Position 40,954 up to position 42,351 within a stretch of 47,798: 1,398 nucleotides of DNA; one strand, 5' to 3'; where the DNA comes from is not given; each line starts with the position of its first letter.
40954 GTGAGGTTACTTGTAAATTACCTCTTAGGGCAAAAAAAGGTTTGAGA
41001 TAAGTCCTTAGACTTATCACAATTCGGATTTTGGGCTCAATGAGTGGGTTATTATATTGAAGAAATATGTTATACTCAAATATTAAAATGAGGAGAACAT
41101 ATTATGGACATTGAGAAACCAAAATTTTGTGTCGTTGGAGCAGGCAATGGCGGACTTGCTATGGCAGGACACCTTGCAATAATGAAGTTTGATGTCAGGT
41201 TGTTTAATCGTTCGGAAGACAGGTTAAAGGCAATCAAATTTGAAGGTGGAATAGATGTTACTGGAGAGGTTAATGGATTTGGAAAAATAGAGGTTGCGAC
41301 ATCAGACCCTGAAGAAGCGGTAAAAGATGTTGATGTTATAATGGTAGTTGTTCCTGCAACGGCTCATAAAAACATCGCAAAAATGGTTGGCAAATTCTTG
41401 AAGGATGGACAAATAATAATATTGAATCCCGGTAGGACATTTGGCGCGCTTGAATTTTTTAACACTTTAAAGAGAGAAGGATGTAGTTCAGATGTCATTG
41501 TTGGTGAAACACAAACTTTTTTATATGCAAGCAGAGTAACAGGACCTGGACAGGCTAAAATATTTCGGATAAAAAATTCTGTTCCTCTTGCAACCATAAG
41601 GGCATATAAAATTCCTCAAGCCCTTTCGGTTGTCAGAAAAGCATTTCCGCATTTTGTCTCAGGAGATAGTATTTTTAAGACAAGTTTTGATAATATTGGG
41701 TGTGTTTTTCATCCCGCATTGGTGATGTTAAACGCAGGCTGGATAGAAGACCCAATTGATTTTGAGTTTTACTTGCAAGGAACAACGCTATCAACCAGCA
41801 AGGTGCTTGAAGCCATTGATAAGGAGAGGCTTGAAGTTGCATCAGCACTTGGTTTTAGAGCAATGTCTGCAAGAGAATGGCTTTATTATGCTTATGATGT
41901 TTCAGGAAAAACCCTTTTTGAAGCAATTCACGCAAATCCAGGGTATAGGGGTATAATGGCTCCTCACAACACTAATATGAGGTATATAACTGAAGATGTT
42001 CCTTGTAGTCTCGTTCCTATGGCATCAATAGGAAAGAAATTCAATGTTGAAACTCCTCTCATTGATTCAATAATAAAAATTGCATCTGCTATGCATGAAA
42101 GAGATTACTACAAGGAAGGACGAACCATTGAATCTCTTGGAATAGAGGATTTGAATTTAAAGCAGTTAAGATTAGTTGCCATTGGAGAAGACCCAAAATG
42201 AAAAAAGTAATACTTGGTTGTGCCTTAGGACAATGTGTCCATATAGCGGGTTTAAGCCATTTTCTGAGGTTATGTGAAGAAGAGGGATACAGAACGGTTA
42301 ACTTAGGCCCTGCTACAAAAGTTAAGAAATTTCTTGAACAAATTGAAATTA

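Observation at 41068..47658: Coupled operon: opine-dehydrogenase-like + cobalamin-domain fusion + AsnB-like amidotransferase + two membrane proteins, a candidate undescribed small-molecule pathway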

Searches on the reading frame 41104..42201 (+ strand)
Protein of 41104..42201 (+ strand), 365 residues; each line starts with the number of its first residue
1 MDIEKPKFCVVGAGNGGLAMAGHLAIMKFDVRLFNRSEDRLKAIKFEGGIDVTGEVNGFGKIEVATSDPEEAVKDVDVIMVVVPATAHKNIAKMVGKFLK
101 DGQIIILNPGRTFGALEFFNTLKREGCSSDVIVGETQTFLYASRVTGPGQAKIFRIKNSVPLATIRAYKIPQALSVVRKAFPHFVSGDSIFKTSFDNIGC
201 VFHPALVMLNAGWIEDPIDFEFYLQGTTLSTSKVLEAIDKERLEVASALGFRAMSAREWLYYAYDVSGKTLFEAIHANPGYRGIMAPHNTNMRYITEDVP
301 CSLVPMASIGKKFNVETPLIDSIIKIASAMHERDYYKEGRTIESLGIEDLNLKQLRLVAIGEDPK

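Call 3: search_protein_families(library=pfam, proteins=[window:41104-42201:+], max_evalue=0.01)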
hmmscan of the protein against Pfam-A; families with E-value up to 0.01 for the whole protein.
window:41104-42201:+ (365 aa): 8 families
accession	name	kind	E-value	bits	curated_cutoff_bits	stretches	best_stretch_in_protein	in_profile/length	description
PF02317.23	Octopine_DH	-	7.9e-47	159.5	30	1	188-331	3-150/150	NAD/NADP octopine/nopaline dehydrogenase, alpha-helical domain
PF01210.29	NAD_Gly3P_dh_N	-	6.4e-09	36.4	23.1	1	8-106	2-100/158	NAD-dependent glycerol-3-phosphate dehydrogenase N-terminus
PF02558.23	ApbA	-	1.6e-08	34.8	22.2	1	9-107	2-98/150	Ketopantoate reductase PanE/ApbA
PF03446.21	NAD_binding_2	-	2.1e-08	34.8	21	1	8-106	2-90/161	NAD binding domain of 6-phosphogluconate dehydrogenase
PF03807.23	F420_oxidored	-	4.8e-07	30.7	21.6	1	7-106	1-89/94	NADP oxidoreductase coenzyme F420-dependent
PF07991.19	KARI_N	-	0.00038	20.5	20.6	1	5-107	4-93/165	Acetohydroxy acid isomeroreductase, NADPH-binding domain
PF02423.21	OCD_Mu_crystall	-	0.0036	16.8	24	1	8-122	132-238/314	Ornithine cyclodeaminase/mu-crystallin family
PF02826.25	2-Hacid_dh_C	-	0.0061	16.4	25.1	0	3-89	34-105/178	D-isomer specific 2-hydroxyacid dehydrogenase, NAD binding domain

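Call 4: search_protein_families(library=ncbifam, proteins=[window:41104-42201:+], max_evalue=0.01)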
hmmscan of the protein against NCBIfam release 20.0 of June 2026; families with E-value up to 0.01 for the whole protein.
window:41104-42201:+ (365 aa): 20 families
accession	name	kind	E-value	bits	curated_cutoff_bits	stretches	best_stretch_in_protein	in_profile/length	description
NF000942.0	PRK00094.1-4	subfamily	1.1e-08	34.7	257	1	7-107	4-104/334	NAD(P)H-dependent glycerol-3-phosphate dehydrogenase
NF000941.0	PRK00094.1-3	equivalog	3.1e-08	33.3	423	1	7-106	3-102/336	NAD(P)H-dependent glycerol-3-phosphate dehydrogenase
TIGR00745.1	apbA_panE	subfamily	1.1e-07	31.4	141.35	1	7-107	1-100/305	2-dehydropantoate 2-reductase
NF005089.0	PRK06522.1-4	subfamily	1.8e-06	27.5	223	1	7-106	2-98/326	2-dehydropantoate 2-reductase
NF000946.0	PRK00094.2-4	equivalog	6e-06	25.4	455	1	5-106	4-105/342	NAD(P)H-dependent glycerol-3-phosphate dehydrogenase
NF006083.0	PRK08229.1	equivalog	1.7e-05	24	371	1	7-106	4-104/341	2-dehydropantoate 2-reductase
NF000940.0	PRK00094.1-2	subfamily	1.8e-05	24.5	202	1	7-152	2-138/330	NAD(P)H-dependent glycerol-3-phosphate dehydrogenase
NF000944.0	PRK00094.2-2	equivalog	6.9e-05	21.9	603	1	7-112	22-127/371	NAD(P)H-dependent glycerol-3-phosphate dehydrogenase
NF011211.0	PRK14618.1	equivalog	9.5e-05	21.7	489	1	7-92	6-91/328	NAD(P)H-dependent glycerol-3-phosphate dehydrogenase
NF005088.0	PRK06522.1-2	subfamily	0.00014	21.1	371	1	8-154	3-140/308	2-dehydropantoate 2-reductase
NF004887.0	PRK06249.1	equivalog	0.00015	21.1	360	1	2-107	2-106/316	putative 2-dehydropantoate 2-reductase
NF004311.0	PRK05708.1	equivalog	0.00017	20.6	378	1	8-110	5-106/305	putative 2-dehydropantoate 2-reductase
TIGR03026.1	NDP-sugDHase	subfamily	0.00087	18.1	189.8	1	7-90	2-91/413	nucleotide sugar dehydrogenase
NF000947.0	PRK00094.2-5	equivalog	0.0011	18.4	251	1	7-98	6-96/323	NAD(P)H-dependent glycerol-3-phosphate dehydrogenase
NF005694.0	PRK07502.1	equivalog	0.0011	18.3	409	1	57-105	48-96/310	prephenate/arogenate dehydrogenase family protein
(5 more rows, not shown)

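Call 6: search_solved_structures(query=window:41104-42201:+, max_evalue=0.01)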
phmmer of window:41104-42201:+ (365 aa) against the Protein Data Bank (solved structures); distinct sequences matched with E-value up to 0.01: 3.
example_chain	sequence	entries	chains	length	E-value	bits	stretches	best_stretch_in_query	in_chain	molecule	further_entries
1bg6_A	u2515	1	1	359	3.3e-78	266.6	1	3-356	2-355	N-(1-D-CARBOXYLETHYL)-L-NORVALINE DEHYDROGENASE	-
3c7a_A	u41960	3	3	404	1.2e-12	51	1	7-339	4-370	Octopine dehydrogenase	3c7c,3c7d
3iqd_B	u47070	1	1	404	1.5e-12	50.7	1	7-339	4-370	Octopine dehydrogenase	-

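Call 44: search_solved_structures(query=window:41104-42201:+, max_evalue=0.00001, show_alignments=2)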
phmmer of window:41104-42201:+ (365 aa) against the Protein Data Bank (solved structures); distinct sequences matched with E-value up to 0.00001: 3.
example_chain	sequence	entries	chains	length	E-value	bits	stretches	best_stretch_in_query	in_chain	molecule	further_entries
1bg6_A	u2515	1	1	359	3.3e-78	266.6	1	3-356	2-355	N-(1-D-CARBOXYLETHYL)-L-NORVALINE DEHYDROGENASE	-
3c7a_A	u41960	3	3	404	1.2e-12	51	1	7-339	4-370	Octopine dehydrogenase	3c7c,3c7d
3iqd_B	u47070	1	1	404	1.5e-12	50.7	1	7-339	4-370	Octopine dehydrogenase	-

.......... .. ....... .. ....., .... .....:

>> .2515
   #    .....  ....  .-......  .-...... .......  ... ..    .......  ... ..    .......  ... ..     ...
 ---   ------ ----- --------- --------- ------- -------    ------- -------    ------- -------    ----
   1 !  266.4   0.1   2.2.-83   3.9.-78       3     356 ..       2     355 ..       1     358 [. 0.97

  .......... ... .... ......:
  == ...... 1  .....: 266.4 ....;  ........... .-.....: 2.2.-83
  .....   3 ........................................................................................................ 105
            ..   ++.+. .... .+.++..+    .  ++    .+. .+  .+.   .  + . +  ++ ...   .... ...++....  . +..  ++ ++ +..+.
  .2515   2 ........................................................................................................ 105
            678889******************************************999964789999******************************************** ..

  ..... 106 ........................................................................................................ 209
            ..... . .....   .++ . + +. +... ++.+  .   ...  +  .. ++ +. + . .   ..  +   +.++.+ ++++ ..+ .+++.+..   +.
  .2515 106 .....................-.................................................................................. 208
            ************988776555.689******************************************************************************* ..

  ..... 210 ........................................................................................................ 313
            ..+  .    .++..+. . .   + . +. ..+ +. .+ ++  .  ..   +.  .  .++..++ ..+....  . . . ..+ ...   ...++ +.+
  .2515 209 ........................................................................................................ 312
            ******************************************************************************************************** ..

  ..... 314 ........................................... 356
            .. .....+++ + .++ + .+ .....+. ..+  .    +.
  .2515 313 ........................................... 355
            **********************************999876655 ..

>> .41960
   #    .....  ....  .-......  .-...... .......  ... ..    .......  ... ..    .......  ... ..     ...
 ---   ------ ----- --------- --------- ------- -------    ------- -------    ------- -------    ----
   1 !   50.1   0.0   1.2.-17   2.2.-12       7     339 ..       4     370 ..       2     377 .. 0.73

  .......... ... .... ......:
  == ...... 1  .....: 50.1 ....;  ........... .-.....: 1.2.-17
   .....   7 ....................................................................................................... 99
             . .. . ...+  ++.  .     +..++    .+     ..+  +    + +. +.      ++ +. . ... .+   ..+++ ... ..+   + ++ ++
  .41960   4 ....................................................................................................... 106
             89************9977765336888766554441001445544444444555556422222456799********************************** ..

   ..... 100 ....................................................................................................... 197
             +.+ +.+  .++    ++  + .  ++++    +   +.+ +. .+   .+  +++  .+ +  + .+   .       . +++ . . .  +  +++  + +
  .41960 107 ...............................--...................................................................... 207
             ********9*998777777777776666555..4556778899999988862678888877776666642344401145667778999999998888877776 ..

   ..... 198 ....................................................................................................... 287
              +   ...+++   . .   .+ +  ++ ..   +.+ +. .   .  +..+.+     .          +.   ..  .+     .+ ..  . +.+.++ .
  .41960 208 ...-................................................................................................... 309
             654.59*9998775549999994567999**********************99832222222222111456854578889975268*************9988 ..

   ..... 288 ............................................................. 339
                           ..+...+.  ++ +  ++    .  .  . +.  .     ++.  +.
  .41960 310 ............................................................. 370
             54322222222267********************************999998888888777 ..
